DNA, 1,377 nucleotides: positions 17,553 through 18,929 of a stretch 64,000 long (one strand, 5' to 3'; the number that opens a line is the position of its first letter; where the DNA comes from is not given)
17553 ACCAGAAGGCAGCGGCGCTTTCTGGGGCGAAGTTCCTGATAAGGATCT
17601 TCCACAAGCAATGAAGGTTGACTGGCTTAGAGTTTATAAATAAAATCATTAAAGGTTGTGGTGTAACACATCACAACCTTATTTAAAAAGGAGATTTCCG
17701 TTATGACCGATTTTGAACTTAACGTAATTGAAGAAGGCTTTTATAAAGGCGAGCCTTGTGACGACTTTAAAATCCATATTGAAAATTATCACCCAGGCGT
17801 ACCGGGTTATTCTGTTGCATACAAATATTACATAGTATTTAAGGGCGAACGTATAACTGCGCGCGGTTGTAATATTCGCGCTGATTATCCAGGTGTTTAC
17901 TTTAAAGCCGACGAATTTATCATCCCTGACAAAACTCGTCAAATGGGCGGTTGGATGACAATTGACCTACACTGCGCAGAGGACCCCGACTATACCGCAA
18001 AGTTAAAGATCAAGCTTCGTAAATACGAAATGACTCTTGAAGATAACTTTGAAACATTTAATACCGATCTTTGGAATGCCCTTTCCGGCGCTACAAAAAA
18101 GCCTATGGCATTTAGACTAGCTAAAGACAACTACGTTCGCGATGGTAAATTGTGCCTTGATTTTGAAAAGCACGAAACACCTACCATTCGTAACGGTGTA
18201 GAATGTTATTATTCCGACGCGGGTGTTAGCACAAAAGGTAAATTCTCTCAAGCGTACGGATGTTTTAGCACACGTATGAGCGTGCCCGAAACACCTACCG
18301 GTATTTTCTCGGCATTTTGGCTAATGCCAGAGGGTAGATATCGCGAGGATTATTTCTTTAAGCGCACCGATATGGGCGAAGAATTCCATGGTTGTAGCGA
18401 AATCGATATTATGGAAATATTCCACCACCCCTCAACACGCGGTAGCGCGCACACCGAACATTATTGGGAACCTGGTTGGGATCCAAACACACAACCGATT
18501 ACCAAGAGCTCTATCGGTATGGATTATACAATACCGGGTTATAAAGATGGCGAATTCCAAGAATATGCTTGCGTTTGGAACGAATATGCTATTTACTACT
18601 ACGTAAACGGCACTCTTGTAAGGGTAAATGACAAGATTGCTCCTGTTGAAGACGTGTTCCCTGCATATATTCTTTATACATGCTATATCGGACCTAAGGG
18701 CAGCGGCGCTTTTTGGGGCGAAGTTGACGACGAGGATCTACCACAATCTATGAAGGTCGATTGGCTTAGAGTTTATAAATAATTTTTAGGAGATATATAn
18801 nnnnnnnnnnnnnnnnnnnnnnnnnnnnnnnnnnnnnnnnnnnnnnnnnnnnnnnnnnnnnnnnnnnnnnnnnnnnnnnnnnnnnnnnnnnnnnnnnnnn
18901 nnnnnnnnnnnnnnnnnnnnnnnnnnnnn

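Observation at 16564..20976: Four tandem, exactly equal-length, signal-peptide-free GH16-like paralogs with a novel N-terminal domain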

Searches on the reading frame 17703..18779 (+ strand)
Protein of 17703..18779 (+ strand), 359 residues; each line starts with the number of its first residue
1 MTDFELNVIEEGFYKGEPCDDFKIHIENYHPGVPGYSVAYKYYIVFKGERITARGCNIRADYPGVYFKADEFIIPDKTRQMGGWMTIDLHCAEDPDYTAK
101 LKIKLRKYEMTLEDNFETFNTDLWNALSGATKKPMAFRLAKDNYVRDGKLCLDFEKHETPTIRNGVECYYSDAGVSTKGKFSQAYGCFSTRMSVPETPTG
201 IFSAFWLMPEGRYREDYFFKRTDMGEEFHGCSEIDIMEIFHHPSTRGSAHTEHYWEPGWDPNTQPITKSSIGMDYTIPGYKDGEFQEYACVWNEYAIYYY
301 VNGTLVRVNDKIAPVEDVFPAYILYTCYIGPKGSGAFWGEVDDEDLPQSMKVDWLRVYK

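Call 3: search_protein_families(library=pfam, proteins=[window:17703-18779:+], max_evalue=1)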
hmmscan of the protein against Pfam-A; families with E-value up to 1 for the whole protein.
window:17703-18779:+ (359 aa): 1 family
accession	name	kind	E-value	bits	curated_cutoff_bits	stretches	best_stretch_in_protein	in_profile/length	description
PF00722.28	Glyco_hydro_16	-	2.7e-11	43.7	22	1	156-330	28-155/175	Glycosyl hydrolases family 16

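Call 4: search_protein_families(library=ncbifam, proteins=[window:17703-18779:+], max_evalue=1)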
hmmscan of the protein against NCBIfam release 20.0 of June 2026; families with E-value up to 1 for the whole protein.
window:17703-18779:+ (359 aa): 4 families
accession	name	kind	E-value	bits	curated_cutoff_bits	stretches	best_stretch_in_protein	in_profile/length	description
NF052454.1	BtaGlycanEglC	equivalog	3.4e-09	36.1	700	2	145-210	277-341/459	endo-1,3-1,4-beta-glycanase EglC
NF052392.1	BetGlycExoK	equivalog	5.6e-09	35.8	350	2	277-354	166-240/261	endo-1,3-1,4-beta-glycanase ExoK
NF047856.1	BGlucanaseBglS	equivalog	1.3e-05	24.8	300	2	106-206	21-115/237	beta-glucanase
NF041449.1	K_carrageenase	equivalog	0.00034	19.9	350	1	140-240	56-147/283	kappa-carrageenase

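Call 6: search_solved_structures(query=window:17703-18779:+, max_evalue=1, show_alignments=3)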
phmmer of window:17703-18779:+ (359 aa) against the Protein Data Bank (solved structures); distinct sequences matched with E-value up to 1: 24.
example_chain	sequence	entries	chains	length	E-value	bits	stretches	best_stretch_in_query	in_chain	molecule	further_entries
4bq1_A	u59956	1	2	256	2.2e-06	30.2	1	141-358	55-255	ENDO-1,3-BETA-GLUCANASE, FAMILY GH16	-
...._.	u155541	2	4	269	1e-05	28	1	141-209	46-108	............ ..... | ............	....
8xpk_A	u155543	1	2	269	1.2e-05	27.8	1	141-209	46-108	Laminarinase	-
3atg_A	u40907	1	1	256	1.2e-05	27.7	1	148-358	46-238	GLUCANASE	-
9vmv_A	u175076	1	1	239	1.6e-05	27.4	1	148-358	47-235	Beta-1,3-glucanase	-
9voo_A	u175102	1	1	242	1.6e-05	27.4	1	148-358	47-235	Hydrolase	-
9voq_A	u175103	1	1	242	1.7e-05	27.3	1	148-358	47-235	Beta-1,3-glucanase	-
4crq_A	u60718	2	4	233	1.9e-05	27.1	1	166-359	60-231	ENDO-1,3-BETA-GLUCANASE, FAMILY GH16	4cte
9xkt_A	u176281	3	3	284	5.2e-05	25.7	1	119-212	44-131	Kappa-carrageenase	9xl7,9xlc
6t2r_AAA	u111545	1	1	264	7.9e-05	25.1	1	107-358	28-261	Beta-glycosidase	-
5wut_A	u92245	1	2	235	0.00024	23.5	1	169-359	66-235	ULam111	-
3iln_A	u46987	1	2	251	0.0024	20.2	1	170-359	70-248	Laminarinase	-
5nbo_A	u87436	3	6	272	0.0047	19.2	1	163-338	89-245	Glycosyl hydrolase family 16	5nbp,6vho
4ate_A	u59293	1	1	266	0.0075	18.6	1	231-359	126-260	BETA-PORPHYRANASE A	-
7kr6_AAA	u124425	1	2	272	0.022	17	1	163-308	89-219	Glycoside hydrolase family 16 protein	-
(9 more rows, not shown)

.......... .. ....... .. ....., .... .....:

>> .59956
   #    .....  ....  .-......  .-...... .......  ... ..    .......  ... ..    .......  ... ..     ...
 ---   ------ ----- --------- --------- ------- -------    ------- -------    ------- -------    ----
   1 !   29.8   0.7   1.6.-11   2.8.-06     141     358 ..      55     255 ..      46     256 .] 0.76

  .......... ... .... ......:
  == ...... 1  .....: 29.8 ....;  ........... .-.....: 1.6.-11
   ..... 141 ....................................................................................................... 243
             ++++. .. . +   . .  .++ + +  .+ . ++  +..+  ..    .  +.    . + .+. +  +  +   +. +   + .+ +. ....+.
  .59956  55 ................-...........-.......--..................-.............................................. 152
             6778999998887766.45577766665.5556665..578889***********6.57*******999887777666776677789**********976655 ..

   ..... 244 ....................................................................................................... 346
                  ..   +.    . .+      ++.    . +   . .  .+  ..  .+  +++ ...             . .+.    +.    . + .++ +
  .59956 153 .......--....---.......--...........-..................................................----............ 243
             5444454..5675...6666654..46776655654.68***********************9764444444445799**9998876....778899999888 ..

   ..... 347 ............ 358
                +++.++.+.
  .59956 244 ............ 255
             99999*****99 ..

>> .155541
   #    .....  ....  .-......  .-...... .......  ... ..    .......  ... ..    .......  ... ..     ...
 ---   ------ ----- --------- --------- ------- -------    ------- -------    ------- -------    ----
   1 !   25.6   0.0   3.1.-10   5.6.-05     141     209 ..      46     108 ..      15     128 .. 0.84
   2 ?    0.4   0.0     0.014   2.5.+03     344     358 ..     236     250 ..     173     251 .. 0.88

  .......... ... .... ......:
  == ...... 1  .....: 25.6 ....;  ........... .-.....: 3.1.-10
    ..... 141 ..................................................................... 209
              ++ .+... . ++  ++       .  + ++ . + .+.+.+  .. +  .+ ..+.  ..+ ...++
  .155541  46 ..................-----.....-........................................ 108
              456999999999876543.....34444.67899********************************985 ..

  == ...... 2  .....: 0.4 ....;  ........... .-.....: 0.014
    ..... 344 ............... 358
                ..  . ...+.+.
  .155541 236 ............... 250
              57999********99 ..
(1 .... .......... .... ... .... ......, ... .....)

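Call 9: find_homologous_proteins(query=window:17703-18779:+, max_evalue=0.001)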
Query window:17703-18779:+ (359 aa): 35 proteins with E <= 0.001 among 625 candidates.
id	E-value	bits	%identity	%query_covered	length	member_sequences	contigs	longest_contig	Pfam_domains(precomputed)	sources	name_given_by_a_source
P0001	2.6e-234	795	91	100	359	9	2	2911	PF00722.29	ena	-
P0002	8.5e-233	790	89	100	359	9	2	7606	PF00722.29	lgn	-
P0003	3.1e-228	775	87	100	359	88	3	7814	PF00722.29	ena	-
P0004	5.8e-213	725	82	100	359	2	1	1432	PF00722.29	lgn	-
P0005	1.9e-210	717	81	100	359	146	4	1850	PF00722.29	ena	-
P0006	6.0e-209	712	81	100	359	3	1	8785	PF00722.29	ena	-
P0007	1.2e-208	711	81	100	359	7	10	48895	PF00722.29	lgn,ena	-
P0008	6.2e-208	709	81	100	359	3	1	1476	PF00722.29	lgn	-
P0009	1.7e-207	707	81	100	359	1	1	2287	PF00722.29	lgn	-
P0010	7.2e-198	675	78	100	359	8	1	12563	PF00722.29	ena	-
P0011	6.1e-194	663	76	100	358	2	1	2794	PF00722.29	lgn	-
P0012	4.0e-190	650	74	100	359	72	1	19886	PF00722.29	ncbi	-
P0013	4.9e-190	650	74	100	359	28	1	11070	PF00722.29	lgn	-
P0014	3.9e-185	634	74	100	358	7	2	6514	PF00722.29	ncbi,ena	-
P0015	3.6e-174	597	69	100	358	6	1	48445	PF00722.29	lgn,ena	-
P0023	4.4e-138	479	57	100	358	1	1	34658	PF00722.29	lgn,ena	-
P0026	3.9e-133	462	56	100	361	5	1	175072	PF00722.29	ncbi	-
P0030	1.0e-68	250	39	96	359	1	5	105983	PF13385.14,PF00722.29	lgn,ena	-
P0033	1.9e-39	154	30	94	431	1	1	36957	PF00722.29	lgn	-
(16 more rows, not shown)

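Call 12: find_encoding_contigs(protein=P0026, flank=10000, max_places=3)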
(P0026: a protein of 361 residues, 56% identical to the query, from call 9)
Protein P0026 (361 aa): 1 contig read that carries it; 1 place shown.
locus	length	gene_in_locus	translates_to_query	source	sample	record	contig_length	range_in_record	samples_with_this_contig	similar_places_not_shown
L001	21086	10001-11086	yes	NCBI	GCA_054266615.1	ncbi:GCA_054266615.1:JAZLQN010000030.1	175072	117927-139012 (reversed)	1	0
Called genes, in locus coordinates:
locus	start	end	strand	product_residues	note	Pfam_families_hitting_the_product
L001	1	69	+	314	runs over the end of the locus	PF00480:ROK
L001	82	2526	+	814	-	PF02837:Glyco_hydro_2_N (weak), PF22666:Glyco_hydro_2_N2, PF00703:Glyco_hydro_2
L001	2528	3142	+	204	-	PF13580:SIS_2, PF01380:SIS (weak)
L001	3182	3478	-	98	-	-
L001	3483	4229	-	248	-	PF16227:DUF4886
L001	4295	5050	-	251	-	PF02311:AraC_binding, PF07883:Cupin_2 (weak), PF12833:HTH_18, PF00165:HTH_AraC (weak)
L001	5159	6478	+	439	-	PF02056:Glyco_hydro_4, PF11975:Glyco_hydro_4C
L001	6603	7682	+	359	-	PF00722:Glyco_hydro_16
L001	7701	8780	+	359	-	PF00722:Glyco_hydro_16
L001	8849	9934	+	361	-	PF00722:Glyco_hydro_16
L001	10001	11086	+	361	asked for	PF00722:Glyco_hydro_16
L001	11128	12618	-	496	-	PF22848:ASD1_dom, PF06964:Alpha-L-AF_C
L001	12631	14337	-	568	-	PF02837:Glyco_hydro_2_N, PF22666:Glyco_hydro_2_N2, PF02836:Glyco_hydro_2_C (weak)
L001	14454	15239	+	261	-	PF00165:HTH_AraC, PF12833:HTH_18, PF00165:HTH_AraC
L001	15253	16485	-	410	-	PF13180:PDZ_2, PF17820:PDZ_6 (weak), PF05580:Peptidase_S55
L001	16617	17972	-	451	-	PF00089:Trypsin, PF13365:Trypsin_2, PF13180:PDZ_2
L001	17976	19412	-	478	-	PF00672:HAMP, PF00512:HisKA, PF02518:HATPase_c, PF14501:HATPase_c_5 (weak)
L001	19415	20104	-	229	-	PF00072:Response_reg, PF00486:Trans_reg_C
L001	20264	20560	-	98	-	PF13451:zf_Tbcl, PF23477:zf_Tbcl_2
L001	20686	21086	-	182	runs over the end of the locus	PF04542:Sigma70_r2, PF00196:GerE (weak), PF08281:Sigma70_r4_2 (weak)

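Call 18: find_encoding_contigs(protein=P0030, flank=10000, max_places=2)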
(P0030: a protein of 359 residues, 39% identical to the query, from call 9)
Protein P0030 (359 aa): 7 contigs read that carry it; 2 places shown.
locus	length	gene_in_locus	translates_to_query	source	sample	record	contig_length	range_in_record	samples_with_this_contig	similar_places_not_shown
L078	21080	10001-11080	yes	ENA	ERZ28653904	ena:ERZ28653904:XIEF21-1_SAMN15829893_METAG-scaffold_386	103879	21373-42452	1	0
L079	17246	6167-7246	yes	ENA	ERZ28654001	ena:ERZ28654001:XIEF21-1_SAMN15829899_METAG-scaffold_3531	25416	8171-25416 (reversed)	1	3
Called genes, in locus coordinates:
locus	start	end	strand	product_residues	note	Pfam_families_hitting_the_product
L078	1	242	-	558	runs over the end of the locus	PF13320:GH123_cat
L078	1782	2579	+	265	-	-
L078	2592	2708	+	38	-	-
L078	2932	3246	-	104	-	PF00657:Lipase_GDSL (weak), PF13472:Lipase_GDSL_2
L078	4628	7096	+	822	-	PF21582:CBM30 (faint)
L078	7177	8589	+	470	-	PF01547:SBP_bac_1, PF13416:SBP_bac_8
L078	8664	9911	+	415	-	PF00722:Glyco_hydro_16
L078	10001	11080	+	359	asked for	PF00722:Glyco_hydro_16 (weak), PF13385:Laminin_G_3 (weak)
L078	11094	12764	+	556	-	PF02837:Glyco_hydro_2_N, PF00703:Glyco_hydro_2, PF02836:Glyco_hydro_2_C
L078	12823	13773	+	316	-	PF00528:BPD_transp_1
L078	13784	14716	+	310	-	PF00528:BPD_transp_1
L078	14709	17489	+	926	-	PF13416:SBP_bac_8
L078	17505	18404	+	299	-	PF00528:BPD_transp_1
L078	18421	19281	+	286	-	PF00528:BPD_transp_1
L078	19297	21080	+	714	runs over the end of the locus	PF01436:NHL (faint), PF04893:Yip1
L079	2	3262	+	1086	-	?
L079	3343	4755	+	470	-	PF01547:SBP_bac_1, PF13416:SBP_bac_8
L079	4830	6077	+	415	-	PF00722:Glyco_hydro_16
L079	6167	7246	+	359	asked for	PF00722:Glyco_hydro_16 (weak), PF13385:Laminin_G_3 (weak)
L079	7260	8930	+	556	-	PF02837:Glyco_hydro_2_N, PF00703:Glyco_hydro_2, PF02836:Glyco_hydro_2_C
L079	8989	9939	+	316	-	PF00528:BPD_transp_1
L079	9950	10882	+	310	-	PF00528:BPD_transp_1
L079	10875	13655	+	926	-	PF13416:SBP_bac_8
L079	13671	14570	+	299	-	PF00528:BPD_transp_1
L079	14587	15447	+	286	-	PF00528:BPD_transp_1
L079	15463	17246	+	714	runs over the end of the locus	PF01436:NHL (faint), PF04893:Yip1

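Call 19: find_encoding_contigs(protein=P0023, flank=10000, max_places=2)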
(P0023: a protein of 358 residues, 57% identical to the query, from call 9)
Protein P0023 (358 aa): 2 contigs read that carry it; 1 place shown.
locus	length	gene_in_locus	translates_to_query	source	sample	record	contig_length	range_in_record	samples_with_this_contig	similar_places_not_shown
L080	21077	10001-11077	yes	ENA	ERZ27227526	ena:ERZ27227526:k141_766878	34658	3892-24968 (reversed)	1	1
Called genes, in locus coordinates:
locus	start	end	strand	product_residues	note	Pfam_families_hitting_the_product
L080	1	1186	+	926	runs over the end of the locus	PF01547:SBP_bac_1, PF13416:SBP_bac_8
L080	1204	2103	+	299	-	PF00528:BPD_transp_1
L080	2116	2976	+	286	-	PF00528:BPD_transp_1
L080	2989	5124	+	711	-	PF01436:NHL (faint), PF04893:Yip1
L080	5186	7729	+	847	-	PF18952:DUF5696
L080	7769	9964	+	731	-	PF00933:Glyco_hydro_3, PF01915:Glyco_hydro_3_C, PF14310:Fn3-like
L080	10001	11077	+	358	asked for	PF00722:Glyco_hydro_16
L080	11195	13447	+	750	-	PF14498:Glyco_hyd_65N_2, PF18961:DUF5703_N (faint), PF22124:Glyco_hydro_95_cat, PF21307:Glyco_hydro_95_C (weak)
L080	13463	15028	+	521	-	PF13320:GH123_cat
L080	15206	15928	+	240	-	PF02811:PHP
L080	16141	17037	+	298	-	PF00657:Lipase_GDSL, PF13472:Lipase_GDSL_2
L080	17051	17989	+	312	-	-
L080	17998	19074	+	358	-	PF17853:GGDEF_2, PF13556:HTH_30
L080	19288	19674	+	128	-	PF08281:Sigma70_r4_2 (weak), PF04545:Sigma70_r4 (faint)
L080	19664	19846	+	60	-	PF12645:HTH_16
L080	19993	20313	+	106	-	PF12844:HTH_19, PF13560:HTH_31 (weak), PF01381:HTH_3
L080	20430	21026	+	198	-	-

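Call 20: find_encoding_contigs(protein=P0033, flank=10000, max_places=2)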
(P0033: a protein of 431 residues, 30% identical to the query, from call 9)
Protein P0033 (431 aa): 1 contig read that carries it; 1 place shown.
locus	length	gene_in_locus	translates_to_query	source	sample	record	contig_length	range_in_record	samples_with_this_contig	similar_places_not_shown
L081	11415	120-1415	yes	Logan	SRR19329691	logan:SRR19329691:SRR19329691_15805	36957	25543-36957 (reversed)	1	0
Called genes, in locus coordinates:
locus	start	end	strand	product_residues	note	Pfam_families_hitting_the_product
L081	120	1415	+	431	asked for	PF00722:Glyco_hydro_16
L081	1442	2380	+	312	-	PF00528:BPD_transp_1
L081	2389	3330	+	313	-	PF00528:BPD_transp_1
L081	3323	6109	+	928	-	PF01547:SBP_bac_1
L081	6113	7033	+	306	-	PF00528:BPD_transp_1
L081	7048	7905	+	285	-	PF00528:BPD_transp_1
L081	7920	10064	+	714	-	PF04893:Yip1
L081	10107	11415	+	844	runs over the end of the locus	PF18952:DUF5696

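Call 48: search_protein_families(library=ncbifam, proteins=[L001:5159-6478:+, L001:4295-5050:-, L001:11128-12618:-, L001:12631-14337:-], max_evalue=0.00001)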
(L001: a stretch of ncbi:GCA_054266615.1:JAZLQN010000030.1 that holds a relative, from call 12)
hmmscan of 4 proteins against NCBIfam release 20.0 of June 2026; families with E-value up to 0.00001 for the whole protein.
L001:5159-6478:+ (439 aa): 2 families
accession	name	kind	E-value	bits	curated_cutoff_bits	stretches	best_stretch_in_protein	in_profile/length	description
NF011657.0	PRK15076.1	subfamily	8.4e-189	627.6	486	1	1-439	3-430/432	alpha-galactosidase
NF041089.1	alpha_gluc_AglA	equivalog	6.3e-38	130.8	650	2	1-233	1-229/464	alpha-glucosidase AglA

L001:4295-5050:- (251 aa): 22 families
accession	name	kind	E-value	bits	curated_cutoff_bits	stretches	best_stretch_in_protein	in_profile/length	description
NF007860.0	PRK10572.1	equivalog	1.6e-19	69.8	208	1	150-251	180-282/292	arabinose operon transcriptional regulator AraC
NF047788.1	TransRegPocR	equivalog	2.3e-16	59.9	500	1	148-251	185-288/296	transcriptional regulator PocR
NF047455.1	TF_Staph_AryK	equivalog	3.5e-14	52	850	1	149-251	154-256/759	transcriptional regulator AryK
TIGR04094.1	adjacent_YSIRK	equivalog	1.1e-13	50.9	200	1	153-251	286-383/383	YSIRK-targeted surface antigen transcriptional regulator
NF010028.0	PRK13503.1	equivalog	2.9e-13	49.9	288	1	145-249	164-268/278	HTH-type transcriptional activator RhaS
NF007693.0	PRK10371.1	equivalog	4e-13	49.2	253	1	149-250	195-296/309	transcriptional regulator MelR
TIGR02297.1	HpaA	equivalog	1.4e-12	47.4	274.65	1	149-251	183-285/287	4-hydroxyphenylacetate catabolism regulatory protein HpaA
NF006902.0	PRK09393.1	equivalog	1.2e-10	41.2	425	1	151-250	219-318/327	transcriptional regulator FtrA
NF041686.2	ant_diox_reg_AndR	equivalog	6e-10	39.2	350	1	149-249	214-316/321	anthranilate 1,2-dioxygenase regulatory protein AndR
NF049968.1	QhpR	equivalog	6.7e-10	38.6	250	1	198-251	231-284/284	AraC-like transcriptional regulator QhpR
NF049932.1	TranspRegBtr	equivalog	8.3e-10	37.8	900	1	132-250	144-262/531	bacillibactin transport transcriptional regulator Btr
NF007243.0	PRK09685.1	equivalog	1.3e-08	34.6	199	1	121-251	163-299/303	transcriptional regulator FeaR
NF052371.1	TransRegGbdRPseu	equivalog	6.4e-08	32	480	1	156-249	229-322/365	choline metabolism transcriptional regulator GbdR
NF010026.0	PRK13501.1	equivalog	6.7e-08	32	363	1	149-251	176-275/290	HTH-type transcriptional activator RhaR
NF007584.0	PRK10219.1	equivalog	7e-08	32.8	174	1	152-250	5-103/107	superoxide response transcriptional regulator SoxS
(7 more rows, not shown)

L001:11128-12618:- (496 aa): 1 family
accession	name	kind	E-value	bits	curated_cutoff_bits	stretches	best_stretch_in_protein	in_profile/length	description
NF051901.1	ArabsyFurArfAAgro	equivalog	2.8e-227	755.6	625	1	1-494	1-501/502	arabinosylfuranosidase ArfA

L001:12631-14337:- (568 aa): 12 families
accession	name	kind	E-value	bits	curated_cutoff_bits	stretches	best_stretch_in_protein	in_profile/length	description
NF007538.0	PRK10150.1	equivalog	4.8e-45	154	544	1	17-361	12-369/607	beta-glucuronidase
NF041462.1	GalA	equivalog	1.3e-29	102.9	900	1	72-424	84-435/763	beta-galactosidase GalA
NF049890.1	Bet1-4galacdseBT4151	equivalog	4e-23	81.3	1500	1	68-355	105-408/952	exo-beta-1,4-galactosidase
NF050095.1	BetGlucuronLacZ4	equivalog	8.6e-22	77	950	1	16-457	15-471/666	beta-glucuronidase LacZ4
NF049891.1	Bet1-4galacdseBT4156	equivalog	1.4e-20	72.8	1700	1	70-400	77-416/946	exo-beta-1,4-galactosidase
NF041463.1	GalB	equivalog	2.1e-19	68.9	900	1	50-424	111-510/869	beta-galactosidase GalB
NF007666.0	PRK10340.1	equivalog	1.1e-18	66.6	1284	1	45-420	94-470/1030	beta-galactosidase subunit alpha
NF052611.1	beta_gal_Bga2A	equivalog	3.2e-18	65.2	999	1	73-421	116-479/1007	beta-galactosidase, LacZ type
NF049877.1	GlucurArabfur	equivalog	3.3e-16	58.1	1800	1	8-140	359-493/1400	beta-d-glucuronidase/beta-L-arabinofuranosidase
NF041100.1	betagal_LacZ_Ttogales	equivalog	4.4e-12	44.5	2000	1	68-395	106-445/1090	beta-galactosidase LacZ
NF007074.0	PRK09525.1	subfamily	1.7e-10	39.3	1221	1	72-424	122-487/1027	beta-galactosidase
NF045579.1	rhamnoside_JR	domain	1.7e-06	28.2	50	1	71-148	41-118/123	glycosylhydrolase-like jelly roll fold domain-containing protein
